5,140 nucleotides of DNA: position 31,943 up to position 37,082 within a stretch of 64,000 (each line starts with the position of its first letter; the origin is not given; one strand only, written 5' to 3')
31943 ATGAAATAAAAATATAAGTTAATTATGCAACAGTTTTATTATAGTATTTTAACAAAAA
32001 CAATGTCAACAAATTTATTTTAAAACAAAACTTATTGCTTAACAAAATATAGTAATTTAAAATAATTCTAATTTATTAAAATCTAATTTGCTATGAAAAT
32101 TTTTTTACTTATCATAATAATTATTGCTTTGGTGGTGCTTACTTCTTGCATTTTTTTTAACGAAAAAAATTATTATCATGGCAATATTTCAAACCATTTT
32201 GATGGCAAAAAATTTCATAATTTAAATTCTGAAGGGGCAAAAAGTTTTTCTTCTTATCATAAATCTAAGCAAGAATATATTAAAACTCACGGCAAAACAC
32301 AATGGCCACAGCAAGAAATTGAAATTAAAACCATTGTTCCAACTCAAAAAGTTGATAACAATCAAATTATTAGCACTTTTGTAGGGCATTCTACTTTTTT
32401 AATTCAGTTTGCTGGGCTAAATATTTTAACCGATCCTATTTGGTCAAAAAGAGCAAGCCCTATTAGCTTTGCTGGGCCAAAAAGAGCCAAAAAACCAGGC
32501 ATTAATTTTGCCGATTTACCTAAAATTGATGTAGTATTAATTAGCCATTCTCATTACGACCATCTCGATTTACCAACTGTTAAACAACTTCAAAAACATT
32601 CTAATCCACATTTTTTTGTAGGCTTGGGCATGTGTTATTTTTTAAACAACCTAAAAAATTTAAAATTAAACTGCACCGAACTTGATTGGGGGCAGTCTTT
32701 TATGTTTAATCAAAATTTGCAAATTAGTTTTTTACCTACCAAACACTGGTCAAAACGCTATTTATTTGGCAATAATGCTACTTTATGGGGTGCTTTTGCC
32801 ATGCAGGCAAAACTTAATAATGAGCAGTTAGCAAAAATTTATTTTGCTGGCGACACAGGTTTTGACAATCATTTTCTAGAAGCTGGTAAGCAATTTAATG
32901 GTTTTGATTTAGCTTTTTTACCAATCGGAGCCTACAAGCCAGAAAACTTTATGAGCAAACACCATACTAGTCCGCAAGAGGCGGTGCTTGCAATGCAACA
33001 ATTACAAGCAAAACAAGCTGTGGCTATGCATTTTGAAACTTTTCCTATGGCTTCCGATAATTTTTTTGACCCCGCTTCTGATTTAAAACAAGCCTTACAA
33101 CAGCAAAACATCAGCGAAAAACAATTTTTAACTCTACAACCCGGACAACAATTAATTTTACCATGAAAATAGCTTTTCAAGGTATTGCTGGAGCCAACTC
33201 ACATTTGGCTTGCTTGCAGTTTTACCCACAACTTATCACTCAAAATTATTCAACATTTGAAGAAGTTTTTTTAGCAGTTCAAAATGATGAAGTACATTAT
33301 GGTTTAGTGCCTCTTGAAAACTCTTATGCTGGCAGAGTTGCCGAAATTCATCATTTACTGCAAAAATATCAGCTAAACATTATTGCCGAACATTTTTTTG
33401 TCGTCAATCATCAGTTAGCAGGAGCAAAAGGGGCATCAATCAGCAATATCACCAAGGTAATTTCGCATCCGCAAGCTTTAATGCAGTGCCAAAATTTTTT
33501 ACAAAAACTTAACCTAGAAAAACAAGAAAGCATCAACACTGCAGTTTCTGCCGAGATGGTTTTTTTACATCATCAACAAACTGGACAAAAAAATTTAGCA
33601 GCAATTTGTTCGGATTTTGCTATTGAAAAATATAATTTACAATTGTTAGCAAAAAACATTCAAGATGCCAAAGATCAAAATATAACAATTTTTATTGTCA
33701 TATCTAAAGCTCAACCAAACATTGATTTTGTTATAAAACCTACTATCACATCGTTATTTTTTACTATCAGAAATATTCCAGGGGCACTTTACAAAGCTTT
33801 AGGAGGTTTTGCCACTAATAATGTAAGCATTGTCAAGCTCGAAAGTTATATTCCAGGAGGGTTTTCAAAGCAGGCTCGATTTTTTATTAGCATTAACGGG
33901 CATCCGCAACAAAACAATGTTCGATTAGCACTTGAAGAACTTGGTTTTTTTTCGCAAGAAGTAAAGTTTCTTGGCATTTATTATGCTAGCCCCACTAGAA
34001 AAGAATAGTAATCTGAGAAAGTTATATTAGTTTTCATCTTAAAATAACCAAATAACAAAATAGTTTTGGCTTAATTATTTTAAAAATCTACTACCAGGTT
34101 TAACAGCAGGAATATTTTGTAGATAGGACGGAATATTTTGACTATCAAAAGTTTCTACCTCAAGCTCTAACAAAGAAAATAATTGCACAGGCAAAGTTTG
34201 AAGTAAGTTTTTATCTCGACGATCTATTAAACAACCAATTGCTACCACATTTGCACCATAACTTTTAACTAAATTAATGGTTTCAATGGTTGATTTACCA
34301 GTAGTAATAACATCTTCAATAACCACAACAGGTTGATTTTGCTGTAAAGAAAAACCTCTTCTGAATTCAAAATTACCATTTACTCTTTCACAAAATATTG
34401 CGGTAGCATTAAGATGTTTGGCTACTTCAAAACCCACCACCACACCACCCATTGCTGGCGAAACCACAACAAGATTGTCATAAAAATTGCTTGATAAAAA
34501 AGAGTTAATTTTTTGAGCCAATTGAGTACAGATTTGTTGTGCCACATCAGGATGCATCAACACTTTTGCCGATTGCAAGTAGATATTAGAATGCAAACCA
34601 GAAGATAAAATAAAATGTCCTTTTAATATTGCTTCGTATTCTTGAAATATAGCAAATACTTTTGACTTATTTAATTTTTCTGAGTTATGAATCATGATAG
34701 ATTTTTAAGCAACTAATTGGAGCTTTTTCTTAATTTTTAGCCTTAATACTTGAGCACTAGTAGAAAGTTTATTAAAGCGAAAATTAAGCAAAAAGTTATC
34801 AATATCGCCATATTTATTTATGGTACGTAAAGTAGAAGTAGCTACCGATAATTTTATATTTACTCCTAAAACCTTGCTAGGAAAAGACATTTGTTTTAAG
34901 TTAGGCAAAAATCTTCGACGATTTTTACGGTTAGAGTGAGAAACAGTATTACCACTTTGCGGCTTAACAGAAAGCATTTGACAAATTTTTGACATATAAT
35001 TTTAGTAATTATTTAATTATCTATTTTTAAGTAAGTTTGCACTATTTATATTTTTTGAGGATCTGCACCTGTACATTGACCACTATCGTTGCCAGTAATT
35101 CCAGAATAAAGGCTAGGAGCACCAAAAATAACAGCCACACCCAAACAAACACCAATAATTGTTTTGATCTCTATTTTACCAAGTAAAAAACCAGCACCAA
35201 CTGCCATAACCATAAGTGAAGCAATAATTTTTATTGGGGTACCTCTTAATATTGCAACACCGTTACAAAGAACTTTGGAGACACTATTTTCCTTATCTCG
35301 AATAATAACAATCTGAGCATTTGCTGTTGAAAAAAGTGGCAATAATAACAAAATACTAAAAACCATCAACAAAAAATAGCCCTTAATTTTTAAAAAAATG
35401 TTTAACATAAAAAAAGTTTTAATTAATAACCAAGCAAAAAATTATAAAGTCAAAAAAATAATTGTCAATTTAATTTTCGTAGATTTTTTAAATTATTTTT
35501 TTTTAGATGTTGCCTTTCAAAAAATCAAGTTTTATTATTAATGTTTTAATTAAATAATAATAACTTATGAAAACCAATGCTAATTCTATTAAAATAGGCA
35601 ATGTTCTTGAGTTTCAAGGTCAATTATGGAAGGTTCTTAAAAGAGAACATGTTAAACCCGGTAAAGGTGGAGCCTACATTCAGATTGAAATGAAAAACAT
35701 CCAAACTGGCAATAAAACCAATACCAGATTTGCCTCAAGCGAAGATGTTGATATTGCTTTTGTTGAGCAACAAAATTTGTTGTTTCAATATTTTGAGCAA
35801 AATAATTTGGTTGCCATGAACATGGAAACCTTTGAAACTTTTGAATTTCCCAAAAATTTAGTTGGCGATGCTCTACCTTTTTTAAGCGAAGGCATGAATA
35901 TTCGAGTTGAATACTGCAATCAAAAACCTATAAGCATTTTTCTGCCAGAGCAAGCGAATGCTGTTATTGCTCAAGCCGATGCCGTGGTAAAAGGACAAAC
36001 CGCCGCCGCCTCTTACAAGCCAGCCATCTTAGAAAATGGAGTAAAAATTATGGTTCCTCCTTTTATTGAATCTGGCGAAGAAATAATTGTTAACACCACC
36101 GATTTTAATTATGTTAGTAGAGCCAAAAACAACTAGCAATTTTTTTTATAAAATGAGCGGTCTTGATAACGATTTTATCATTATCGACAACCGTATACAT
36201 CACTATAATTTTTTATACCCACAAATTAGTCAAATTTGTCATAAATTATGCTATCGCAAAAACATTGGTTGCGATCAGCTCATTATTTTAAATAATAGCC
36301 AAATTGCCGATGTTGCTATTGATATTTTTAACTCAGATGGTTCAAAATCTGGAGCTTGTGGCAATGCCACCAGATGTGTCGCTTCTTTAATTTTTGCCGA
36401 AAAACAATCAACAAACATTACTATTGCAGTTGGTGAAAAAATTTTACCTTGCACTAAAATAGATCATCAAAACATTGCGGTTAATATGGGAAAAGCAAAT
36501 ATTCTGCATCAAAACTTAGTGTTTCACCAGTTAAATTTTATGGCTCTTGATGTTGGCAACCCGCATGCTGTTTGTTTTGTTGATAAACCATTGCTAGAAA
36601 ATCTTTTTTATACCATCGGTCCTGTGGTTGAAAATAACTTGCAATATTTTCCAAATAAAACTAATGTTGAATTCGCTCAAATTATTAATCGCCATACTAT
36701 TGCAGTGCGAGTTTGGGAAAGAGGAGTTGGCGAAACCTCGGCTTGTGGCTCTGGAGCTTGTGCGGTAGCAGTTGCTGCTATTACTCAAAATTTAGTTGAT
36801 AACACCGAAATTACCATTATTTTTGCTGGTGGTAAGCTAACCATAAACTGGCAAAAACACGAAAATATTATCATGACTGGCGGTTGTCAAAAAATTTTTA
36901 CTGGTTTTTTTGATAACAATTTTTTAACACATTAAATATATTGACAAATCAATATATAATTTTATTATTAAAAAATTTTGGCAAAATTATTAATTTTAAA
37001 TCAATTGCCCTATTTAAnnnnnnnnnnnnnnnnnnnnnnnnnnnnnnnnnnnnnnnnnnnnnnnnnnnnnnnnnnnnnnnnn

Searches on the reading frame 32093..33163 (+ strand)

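Call 14: search_protein_families(library=pfam, proteins=[window:32093-33163:+], max_evalue=0.01)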
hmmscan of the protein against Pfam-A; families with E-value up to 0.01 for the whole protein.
window:32093-33163:+ (357 aa): 3 families
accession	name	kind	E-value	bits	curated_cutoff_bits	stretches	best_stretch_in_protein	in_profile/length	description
PF12706.13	Lactamase_B_2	-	5.4e-37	127.8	27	1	110-314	2-200/200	Beta-lactamase superfamily domain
PF13483.12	Lactamase_B_3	-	1.4e-17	64.6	24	1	95-313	3-160/160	Beta-lactamase superfamily domain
PF00753.33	Lactamase_B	-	0.00026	21.4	22.7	1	97-157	4-56/196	Metallo-beta-lactamase superfamily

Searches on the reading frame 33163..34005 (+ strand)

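Call 14: search_protein_families(library=pfam, proteins=[window:33163-34005:+], max_evalue=0.01)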
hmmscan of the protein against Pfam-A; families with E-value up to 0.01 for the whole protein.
window:33163-34005:+ (281 aa): 2 families
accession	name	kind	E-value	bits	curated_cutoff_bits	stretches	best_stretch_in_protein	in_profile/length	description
PF00800.23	PDT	-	5.8e-49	166.8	25.2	1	3-184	1-180/181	Prephenate dehydratase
PF01842.31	ACT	-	0.00025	21.2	27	1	196-253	1-57/66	ACT domain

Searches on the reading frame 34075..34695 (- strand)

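Call 14: search_protein_families(library=pfam, proteins=[window:34075-34695:-], max_evalue=0.01)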
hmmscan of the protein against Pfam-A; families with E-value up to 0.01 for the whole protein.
window:34075-34695:- (206 aa): 2 families
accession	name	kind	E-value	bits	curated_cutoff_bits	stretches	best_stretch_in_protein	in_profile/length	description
PF00156.33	Pribosyltran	-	6.1e-12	45.6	26.3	1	54-166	13-133/158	Phosphoribosyl transferase domain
PF15609.12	PRTase_2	-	0.00011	22.2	28.8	0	116-163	115-163/188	Phosphoribosyl transferase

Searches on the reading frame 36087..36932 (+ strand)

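Call 14: search_protein_families(library=pfam, proteins=[window:36087-36932:+], max_evalue=0.01)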
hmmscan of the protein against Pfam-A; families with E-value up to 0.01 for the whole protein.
window:36087-36932:+ (282 aa): 1 family
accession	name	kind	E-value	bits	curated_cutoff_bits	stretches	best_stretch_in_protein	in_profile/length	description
PF01678.24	DAP_epimerase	-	6.4e-47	159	34.7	2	153-269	2-120/121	Diaminopimelate epimerase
